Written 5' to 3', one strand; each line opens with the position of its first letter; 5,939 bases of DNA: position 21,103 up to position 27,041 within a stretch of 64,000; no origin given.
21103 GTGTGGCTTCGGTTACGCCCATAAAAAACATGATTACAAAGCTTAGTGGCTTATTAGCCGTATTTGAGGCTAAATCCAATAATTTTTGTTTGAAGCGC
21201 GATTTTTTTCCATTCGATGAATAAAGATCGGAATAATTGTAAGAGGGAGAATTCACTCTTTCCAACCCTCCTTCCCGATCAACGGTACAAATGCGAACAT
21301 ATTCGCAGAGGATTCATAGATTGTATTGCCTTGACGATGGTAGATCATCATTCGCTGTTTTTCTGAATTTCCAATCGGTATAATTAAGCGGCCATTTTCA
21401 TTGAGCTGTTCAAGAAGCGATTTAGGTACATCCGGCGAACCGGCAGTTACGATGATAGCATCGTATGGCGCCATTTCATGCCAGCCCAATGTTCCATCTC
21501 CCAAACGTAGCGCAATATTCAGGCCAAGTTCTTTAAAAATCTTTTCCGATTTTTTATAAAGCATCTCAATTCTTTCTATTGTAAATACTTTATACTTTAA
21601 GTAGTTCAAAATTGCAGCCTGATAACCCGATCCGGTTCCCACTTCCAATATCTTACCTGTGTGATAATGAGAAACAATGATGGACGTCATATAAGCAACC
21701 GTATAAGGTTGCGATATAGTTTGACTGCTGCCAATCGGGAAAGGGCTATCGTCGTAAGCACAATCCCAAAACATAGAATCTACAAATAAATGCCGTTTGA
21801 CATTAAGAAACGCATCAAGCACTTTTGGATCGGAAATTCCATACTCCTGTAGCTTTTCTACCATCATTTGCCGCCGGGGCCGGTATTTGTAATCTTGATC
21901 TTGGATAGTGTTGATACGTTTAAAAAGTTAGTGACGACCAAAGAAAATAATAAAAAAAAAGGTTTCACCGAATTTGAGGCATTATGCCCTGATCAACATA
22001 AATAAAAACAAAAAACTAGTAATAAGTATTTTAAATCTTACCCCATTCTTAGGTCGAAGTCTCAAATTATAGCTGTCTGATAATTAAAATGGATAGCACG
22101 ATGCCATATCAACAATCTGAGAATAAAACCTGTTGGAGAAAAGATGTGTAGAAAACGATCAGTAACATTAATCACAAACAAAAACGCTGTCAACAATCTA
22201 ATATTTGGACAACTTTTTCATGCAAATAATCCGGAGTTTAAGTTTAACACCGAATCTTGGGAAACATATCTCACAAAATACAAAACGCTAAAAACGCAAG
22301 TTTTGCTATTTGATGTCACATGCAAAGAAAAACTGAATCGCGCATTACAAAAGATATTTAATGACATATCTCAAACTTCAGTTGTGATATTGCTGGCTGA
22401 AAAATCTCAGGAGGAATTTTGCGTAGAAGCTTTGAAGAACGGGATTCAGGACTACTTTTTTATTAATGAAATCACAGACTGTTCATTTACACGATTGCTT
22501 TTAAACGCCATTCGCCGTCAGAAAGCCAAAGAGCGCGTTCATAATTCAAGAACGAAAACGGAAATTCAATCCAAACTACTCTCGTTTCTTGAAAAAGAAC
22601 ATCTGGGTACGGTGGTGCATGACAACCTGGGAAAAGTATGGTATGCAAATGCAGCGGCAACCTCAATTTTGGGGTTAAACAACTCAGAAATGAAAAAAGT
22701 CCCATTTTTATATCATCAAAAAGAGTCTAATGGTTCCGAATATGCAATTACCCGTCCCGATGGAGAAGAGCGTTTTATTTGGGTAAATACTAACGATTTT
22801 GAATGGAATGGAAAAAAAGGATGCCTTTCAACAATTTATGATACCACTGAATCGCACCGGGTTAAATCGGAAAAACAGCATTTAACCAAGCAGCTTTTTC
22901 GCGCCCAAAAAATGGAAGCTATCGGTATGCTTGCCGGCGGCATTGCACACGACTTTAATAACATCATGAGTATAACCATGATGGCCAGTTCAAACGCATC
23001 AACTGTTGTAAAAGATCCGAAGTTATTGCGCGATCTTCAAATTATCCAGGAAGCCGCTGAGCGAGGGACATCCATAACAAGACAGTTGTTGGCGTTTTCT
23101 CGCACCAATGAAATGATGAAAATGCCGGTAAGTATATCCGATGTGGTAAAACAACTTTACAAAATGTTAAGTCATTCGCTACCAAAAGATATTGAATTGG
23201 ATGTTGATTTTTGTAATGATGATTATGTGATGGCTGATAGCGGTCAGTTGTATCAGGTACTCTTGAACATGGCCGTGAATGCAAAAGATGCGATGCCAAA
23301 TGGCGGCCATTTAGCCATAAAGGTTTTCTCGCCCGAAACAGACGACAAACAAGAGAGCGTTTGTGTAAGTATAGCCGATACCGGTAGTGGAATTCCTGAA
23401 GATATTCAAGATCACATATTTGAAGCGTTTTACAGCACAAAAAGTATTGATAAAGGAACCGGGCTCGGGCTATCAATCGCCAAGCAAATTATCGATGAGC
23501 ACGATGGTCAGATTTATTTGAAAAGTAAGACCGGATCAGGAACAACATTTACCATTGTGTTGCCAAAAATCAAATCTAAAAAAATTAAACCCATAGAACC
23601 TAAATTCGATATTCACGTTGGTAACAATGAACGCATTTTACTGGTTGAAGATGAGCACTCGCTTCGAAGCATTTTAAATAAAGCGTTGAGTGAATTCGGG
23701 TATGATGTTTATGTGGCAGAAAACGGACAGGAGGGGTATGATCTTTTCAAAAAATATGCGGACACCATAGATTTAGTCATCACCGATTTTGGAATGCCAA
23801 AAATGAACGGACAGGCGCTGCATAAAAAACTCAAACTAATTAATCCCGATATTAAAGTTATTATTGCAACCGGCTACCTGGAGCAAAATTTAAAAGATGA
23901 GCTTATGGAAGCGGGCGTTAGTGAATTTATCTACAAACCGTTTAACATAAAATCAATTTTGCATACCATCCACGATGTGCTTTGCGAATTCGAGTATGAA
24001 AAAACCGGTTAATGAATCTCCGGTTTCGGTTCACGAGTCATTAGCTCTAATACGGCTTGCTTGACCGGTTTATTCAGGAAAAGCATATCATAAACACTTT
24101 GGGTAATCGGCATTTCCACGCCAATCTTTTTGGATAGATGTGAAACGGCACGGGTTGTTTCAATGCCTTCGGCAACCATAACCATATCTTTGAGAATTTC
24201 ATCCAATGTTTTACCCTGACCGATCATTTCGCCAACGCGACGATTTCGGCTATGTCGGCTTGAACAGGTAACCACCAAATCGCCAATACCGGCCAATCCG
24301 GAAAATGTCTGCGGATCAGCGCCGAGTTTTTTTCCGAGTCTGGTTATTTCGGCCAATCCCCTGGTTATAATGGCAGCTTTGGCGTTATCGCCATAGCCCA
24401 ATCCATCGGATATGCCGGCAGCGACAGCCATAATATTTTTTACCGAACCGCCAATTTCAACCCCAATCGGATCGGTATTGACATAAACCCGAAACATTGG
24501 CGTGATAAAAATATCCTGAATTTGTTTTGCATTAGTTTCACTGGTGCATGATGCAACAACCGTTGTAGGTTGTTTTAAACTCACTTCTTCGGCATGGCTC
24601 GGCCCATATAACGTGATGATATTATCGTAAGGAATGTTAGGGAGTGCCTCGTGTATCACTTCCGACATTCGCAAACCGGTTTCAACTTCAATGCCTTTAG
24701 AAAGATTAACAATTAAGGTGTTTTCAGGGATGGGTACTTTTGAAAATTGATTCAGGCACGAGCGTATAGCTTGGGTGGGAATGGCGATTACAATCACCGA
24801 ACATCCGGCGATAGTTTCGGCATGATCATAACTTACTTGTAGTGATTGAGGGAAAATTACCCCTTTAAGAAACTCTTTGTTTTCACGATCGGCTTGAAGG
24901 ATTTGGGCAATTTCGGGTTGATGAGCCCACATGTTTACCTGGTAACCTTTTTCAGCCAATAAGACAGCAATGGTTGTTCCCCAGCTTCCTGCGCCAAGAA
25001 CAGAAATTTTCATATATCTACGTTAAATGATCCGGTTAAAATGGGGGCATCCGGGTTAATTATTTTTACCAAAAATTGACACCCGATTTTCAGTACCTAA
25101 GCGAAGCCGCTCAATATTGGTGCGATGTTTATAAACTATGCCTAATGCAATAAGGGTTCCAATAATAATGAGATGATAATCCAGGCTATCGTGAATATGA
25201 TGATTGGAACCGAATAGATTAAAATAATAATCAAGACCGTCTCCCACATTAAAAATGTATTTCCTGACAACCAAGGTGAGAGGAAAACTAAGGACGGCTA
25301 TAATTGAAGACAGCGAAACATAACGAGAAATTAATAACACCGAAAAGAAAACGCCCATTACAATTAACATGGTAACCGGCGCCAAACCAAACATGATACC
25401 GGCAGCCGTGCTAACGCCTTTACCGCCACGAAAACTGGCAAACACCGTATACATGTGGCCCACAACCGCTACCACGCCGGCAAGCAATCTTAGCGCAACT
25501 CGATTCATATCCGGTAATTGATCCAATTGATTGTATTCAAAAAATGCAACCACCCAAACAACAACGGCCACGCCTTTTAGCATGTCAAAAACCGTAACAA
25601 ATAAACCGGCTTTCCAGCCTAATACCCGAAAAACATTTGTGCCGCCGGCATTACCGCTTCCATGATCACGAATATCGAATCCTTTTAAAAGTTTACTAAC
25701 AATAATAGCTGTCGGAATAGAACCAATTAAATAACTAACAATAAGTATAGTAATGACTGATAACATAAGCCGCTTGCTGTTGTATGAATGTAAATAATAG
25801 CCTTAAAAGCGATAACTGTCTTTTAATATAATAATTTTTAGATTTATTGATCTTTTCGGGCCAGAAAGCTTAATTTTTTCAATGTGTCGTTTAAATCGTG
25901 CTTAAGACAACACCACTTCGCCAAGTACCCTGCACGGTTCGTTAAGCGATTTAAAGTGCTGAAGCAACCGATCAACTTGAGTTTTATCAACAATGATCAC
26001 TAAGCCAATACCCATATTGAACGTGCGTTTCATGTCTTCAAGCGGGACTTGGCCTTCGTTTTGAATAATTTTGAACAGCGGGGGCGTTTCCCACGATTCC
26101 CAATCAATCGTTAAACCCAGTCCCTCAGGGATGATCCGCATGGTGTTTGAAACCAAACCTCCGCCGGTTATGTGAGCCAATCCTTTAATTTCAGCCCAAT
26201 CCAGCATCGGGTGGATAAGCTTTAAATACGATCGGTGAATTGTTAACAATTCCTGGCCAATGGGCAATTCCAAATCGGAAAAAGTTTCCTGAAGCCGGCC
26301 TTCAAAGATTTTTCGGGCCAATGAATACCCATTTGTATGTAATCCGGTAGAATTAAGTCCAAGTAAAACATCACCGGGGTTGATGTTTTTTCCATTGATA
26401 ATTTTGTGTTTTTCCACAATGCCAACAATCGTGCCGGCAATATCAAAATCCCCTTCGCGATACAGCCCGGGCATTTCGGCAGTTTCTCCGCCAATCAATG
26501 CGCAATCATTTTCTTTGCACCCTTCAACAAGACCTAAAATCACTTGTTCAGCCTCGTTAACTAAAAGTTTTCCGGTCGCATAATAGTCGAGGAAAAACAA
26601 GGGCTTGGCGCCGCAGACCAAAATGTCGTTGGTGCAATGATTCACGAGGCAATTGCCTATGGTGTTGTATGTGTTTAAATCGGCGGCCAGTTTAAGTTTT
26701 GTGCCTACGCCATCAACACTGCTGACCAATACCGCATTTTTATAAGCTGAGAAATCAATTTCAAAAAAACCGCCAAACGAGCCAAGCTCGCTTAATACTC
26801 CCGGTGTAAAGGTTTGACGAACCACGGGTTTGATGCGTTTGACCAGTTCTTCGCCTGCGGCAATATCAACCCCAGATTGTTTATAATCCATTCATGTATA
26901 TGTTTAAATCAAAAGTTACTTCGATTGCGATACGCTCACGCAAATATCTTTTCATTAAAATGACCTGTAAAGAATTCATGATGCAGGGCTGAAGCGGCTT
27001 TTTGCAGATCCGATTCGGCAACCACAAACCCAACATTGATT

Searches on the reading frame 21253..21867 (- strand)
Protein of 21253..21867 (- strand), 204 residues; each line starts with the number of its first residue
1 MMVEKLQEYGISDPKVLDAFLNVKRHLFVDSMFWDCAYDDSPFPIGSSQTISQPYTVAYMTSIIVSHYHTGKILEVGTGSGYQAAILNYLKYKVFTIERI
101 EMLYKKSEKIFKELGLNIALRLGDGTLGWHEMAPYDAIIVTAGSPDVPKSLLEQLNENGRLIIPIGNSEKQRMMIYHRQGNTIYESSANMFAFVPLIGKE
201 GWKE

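Call 62: search_protein_families(library=pfam, proteins=[window:21253-21867:-], max_evalue=0.00001)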
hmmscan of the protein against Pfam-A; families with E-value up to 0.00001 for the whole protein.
window:21253-21867:- (204 aa): 1 family
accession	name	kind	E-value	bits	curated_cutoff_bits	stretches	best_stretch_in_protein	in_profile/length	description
PF01135.25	PCMT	-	1.7e-56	191.8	20.3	1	2-200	6-209/210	Protein-L-isoaspartate(D-aspartate) O-methyltransferase (PCMT)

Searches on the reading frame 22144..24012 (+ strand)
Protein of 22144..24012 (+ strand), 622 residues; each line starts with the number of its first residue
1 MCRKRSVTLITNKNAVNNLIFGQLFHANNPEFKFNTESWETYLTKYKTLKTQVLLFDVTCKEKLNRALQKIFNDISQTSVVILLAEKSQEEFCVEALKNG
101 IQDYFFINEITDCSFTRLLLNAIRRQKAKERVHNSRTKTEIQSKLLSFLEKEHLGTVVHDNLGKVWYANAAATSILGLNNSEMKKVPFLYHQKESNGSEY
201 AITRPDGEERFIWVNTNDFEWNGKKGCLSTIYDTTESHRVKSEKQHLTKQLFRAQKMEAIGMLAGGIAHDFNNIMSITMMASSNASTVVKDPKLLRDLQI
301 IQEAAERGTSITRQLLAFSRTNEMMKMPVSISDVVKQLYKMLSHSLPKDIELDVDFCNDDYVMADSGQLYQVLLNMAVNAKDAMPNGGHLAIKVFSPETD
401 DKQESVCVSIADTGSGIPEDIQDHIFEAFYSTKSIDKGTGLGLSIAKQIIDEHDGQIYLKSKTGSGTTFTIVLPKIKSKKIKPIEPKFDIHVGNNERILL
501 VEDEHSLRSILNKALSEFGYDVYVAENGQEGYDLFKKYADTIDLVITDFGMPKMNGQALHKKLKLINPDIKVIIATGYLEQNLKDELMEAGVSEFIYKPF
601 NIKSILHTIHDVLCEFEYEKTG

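Call 43: search_protein_families(library=pfam, proteins=[window:22144-24012:+])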
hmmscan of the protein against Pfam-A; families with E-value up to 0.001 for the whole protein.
window:22144-24012:+ (622 aa): 3 families
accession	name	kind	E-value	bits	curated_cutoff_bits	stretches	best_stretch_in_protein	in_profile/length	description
PF00072.30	Response_reg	-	1.9e-26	92.9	30.2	1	498-609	1-110/111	Response regulator receiver domain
PF02518.31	HATPase_c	-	3.3e-26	92.3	26.4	1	365-475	2-109/111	Histidine kinase-, DNA gyrase B-, and HSP90-like ATPase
PF00512.31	HisKA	-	5.4e-05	23.6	26.9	1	262-321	4-63/66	His Kinase A (phospho-acceptor) domain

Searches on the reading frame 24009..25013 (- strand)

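Call 51: search_protein_families(library=pfam, proteins=[window:24009-25013:-])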
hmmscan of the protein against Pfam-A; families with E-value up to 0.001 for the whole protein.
window:24009-25013:- (334 aa): 7 families
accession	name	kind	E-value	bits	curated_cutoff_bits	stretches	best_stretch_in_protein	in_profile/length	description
PF07479.19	NAD_Gly3P_dh_C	-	2.6e-59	199.9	25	1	181-321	1-141/142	NAD-dependent glycerol-3-phosphate dehydrogenase C-terminus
PF01210.29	NAD_Gly3P_dh_N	-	2.3e-48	164.6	23.1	1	2-161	1-157/158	NAD-dependent glycerol-3-phosphate dehydrogenase N-terminus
PF20618.3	GPD_NAD_C_bact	-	1.3e-22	80.6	27.6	1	241-307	1-66/66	Bacterial GPD, NAD-dependent C-terminal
PF02558.23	ApbA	-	5.5e-09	36.2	22.2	1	3-115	1-110/150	Ketopantoate reductase PanE/ApbA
PF03807.23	F420_oxidored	-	7e-06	27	21.6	1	2-102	1-89/94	NADP oxidoreductase coenzyme F420-dependent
PF02737.24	3HCDH_N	-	4.3e-05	23.9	22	1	2-42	1-41/180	3-hydroxyacyl-CoA dehydrogenase, NAD binding domain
PF03446.21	NAD_binding_2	-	0.00022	21.7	21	1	2-89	1-75/161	NAD binding domain of 6-phosphogluconate dehydrogenase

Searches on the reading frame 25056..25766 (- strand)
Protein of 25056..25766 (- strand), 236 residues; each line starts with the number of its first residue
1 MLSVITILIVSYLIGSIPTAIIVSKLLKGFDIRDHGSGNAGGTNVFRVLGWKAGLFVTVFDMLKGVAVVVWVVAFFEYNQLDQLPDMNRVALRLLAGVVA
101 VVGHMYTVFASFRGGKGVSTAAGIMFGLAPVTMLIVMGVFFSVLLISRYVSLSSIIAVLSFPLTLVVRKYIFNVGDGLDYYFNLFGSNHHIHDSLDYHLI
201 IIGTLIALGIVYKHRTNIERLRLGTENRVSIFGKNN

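Call 62: search_protein_families(library=pfam, proteins=[window:25056-25766:-], max_evalue=0.00001)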
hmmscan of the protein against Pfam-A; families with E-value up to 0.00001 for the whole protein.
window:25056-25766:- (236 aa): 1 family
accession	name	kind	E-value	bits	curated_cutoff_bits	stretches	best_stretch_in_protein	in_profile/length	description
PF02660.20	G3P_acyltransf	-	9.5e-54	182.3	24.1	1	10-221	1-164/164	Glycerol-3-phosphate acyltransferase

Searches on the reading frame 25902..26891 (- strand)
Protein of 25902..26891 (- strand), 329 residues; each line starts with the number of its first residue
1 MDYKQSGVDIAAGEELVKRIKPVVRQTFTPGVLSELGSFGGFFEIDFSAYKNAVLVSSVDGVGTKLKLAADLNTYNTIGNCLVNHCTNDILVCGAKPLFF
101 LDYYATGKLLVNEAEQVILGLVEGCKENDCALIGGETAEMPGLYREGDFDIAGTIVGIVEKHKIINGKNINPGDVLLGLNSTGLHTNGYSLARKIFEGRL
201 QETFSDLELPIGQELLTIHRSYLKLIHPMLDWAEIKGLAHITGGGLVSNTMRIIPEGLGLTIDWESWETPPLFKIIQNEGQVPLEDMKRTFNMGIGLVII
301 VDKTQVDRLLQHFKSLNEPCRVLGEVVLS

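Call 62: search_protein_families(library=pfam, proteins=[window:25902-26891:-], max_evalue=0.00001)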
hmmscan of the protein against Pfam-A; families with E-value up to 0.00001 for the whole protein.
window:25902-26891:- (329 aa): 2 families
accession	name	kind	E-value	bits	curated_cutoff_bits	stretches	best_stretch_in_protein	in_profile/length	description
PF02769.27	AIRS_C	-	6.8e-25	88.5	23.1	1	172-327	2-146/156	AIR synthase related protein, C-terminal domain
PF00586.29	AIRS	-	2.6e-21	76.5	24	1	52-159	12-112/112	AIR synthase related protein, N-terminal domain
